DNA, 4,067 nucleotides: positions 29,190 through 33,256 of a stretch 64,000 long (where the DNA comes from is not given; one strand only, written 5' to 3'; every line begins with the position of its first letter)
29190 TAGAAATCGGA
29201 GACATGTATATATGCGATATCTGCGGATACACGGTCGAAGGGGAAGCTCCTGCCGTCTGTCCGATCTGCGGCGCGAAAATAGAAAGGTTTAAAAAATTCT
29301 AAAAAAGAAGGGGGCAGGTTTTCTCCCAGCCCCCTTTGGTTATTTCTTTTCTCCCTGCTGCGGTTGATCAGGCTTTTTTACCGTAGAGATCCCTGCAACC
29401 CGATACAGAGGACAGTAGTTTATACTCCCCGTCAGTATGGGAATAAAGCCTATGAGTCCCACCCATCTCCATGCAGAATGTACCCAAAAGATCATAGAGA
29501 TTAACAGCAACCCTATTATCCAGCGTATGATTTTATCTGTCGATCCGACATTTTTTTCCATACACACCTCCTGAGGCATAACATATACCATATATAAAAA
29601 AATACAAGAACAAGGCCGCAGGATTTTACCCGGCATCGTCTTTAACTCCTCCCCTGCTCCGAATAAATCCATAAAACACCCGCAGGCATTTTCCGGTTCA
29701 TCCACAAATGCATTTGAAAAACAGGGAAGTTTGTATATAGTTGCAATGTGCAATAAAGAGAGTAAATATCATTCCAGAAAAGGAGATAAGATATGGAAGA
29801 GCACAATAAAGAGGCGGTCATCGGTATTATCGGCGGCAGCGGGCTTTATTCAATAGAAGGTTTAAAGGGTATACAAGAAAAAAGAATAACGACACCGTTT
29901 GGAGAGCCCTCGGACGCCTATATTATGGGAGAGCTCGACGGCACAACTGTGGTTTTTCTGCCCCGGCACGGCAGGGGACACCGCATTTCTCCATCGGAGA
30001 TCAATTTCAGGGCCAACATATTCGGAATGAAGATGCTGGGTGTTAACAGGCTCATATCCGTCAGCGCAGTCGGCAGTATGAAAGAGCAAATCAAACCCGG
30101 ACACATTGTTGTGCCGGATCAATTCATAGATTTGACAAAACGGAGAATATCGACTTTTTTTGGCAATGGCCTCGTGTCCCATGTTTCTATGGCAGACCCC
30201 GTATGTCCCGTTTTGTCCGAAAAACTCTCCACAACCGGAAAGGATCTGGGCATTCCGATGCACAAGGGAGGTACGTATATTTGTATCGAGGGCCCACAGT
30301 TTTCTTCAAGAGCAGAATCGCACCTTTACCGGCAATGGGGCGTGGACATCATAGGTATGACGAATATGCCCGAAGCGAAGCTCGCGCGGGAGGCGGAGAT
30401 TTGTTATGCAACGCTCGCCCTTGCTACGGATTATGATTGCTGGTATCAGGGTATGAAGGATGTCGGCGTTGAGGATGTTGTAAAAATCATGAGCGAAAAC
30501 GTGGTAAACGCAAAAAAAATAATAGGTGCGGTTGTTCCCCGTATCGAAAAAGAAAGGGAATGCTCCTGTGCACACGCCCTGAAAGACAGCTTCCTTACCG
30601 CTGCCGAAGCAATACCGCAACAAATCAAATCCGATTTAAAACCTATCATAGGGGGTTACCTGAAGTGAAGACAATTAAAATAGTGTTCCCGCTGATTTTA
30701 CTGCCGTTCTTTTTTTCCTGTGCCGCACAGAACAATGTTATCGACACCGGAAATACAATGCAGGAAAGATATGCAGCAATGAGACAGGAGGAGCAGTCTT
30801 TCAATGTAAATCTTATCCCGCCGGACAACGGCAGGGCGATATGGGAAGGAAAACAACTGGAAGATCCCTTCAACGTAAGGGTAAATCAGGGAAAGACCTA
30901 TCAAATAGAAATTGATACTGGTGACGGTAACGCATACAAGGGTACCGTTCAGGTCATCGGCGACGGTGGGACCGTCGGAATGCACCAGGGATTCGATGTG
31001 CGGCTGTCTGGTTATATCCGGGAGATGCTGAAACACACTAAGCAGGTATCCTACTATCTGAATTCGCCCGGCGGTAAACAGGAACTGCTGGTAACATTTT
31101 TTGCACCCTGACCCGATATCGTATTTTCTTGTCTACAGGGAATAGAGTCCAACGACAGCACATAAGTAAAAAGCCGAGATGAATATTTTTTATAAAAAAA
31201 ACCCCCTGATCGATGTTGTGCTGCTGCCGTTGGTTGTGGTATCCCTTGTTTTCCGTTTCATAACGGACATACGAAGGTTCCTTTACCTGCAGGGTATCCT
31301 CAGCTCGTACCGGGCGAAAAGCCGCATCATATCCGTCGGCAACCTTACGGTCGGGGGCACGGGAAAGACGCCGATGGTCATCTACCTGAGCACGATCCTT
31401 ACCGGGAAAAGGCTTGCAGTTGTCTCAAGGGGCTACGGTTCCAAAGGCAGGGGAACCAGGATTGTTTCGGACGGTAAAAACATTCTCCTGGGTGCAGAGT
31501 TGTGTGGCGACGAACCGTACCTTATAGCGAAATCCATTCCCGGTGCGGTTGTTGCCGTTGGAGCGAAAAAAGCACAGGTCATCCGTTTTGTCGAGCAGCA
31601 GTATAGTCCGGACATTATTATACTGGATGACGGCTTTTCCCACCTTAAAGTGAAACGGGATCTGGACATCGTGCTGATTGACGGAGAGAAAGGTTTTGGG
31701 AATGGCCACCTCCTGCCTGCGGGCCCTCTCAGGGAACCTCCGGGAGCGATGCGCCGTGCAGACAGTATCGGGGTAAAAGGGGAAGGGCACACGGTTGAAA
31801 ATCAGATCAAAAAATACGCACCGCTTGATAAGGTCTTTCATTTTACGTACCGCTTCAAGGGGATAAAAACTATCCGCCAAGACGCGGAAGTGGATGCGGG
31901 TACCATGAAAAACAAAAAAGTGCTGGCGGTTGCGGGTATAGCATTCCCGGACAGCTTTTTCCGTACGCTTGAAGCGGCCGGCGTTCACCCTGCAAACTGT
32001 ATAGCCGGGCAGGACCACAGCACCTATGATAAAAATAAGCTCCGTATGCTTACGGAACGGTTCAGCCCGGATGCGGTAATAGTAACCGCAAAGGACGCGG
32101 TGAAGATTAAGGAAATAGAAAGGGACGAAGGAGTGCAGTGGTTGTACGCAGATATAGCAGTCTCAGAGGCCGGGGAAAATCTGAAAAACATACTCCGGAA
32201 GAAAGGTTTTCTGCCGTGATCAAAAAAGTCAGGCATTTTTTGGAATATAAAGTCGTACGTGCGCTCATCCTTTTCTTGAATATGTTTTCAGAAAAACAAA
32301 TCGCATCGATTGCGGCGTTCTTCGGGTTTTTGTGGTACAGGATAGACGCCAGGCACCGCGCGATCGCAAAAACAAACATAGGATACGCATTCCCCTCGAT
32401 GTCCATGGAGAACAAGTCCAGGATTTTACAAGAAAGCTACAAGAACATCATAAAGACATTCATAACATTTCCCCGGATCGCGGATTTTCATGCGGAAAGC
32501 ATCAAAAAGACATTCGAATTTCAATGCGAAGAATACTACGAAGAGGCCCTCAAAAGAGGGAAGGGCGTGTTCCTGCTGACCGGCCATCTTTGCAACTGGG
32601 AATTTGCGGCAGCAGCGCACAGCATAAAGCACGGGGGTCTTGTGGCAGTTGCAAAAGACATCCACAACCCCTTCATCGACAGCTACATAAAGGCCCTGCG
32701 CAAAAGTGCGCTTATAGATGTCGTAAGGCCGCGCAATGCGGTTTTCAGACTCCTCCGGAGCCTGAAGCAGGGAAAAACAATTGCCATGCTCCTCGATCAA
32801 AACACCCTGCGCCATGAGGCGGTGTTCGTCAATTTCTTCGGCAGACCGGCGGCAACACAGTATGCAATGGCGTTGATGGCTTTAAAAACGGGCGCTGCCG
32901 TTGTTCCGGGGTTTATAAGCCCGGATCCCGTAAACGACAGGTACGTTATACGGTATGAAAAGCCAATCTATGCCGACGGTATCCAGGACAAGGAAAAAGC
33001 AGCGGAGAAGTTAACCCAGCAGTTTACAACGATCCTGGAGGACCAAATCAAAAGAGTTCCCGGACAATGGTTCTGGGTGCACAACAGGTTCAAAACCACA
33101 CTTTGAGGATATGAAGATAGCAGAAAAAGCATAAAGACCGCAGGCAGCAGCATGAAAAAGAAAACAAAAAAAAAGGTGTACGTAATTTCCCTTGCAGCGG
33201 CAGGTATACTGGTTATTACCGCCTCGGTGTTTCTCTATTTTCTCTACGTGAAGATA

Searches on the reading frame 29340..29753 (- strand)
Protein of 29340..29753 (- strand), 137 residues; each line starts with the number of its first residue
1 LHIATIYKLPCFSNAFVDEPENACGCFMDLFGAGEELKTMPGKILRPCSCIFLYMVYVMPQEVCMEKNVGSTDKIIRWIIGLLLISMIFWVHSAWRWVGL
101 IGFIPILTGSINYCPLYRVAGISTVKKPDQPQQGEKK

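Call 52: search_protein_families(library=pfam, proteins=[window:29340-29753:-])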
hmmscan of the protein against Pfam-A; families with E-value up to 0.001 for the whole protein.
window:29340-29753:- (137 aa): 1 family
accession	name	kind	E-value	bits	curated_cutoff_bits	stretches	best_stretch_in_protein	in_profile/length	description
PF11127.14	YgaP-like_TM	-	4.5e-19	68.8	25.3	1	65-127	1-65/66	Inner membrane protein YgaP-like, transmembrane domain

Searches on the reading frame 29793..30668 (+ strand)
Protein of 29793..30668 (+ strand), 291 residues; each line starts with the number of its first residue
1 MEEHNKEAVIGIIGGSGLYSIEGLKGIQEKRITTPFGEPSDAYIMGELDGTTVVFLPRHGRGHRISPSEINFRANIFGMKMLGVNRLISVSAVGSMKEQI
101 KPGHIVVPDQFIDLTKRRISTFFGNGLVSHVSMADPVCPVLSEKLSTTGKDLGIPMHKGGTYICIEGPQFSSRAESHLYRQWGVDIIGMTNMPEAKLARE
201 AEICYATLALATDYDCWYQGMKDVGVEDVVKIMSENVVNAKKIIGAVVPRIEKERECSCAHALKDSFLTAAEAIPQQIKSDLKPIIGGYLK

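Call 52: search_protein_families(library=pfam, proteins=[window:29793-30668:+])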
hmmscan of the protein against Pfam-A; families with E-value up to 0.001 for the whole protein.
window:29793-30668:+ (291 aa): 1 family
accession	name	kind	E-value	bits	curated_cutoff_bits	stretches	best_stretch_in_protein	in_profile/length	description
PF01048.26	PNP_UDP_1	-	3.2e-46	158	25.1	1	10-248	2-232/233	Phosphorylase superfamily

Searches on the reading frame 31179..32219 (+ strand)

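Call 52: search_protein_families(library=pfam, proteins=[window:31179-32219:+])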
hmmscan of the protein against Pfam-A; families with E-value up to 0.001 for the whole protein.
window:31179-32219:+ (346 aa): 1 family
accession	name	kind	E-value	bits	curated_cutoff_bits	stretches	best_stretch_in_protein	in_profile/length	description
PF02606.20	LpxK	-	9.9e-89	298.1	27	1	17-341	4-325/328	Tetraacyldisaccharide-1-P 4'-kinase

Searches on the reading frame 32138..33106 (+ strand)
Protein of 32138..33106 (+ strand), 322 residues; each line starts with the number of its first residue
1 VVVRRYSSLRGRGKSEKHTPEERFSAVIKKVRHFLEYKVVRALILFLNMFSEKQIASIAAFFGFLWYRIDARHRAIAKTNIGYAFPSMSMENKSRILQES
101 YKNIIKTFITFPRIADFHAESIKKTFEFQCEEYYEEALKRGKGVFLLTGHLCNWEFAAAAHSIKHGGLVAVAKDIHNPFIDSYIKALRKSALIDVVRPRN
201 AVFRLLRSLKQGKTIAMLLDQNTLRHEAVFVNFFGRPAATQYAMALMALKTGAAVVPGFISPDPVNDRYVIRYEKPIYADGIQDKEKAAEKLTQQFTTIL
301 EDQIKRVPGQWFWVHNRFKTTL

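Call 52: search_protein_families(library=pfam, proteins=[window:32138-33106:+])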
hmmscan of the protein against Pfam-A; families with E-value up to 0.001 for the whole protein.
window:32138-33106:+ (322 aa): 1 family
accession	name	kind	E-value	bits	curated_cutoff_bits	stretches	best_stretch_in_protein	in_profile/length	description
PF03279.18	Lip_A_acyltrans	-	3.1e-52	178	22.3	1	31-320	11-295/295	Bacterial lipid A biosynthesis acyltransferase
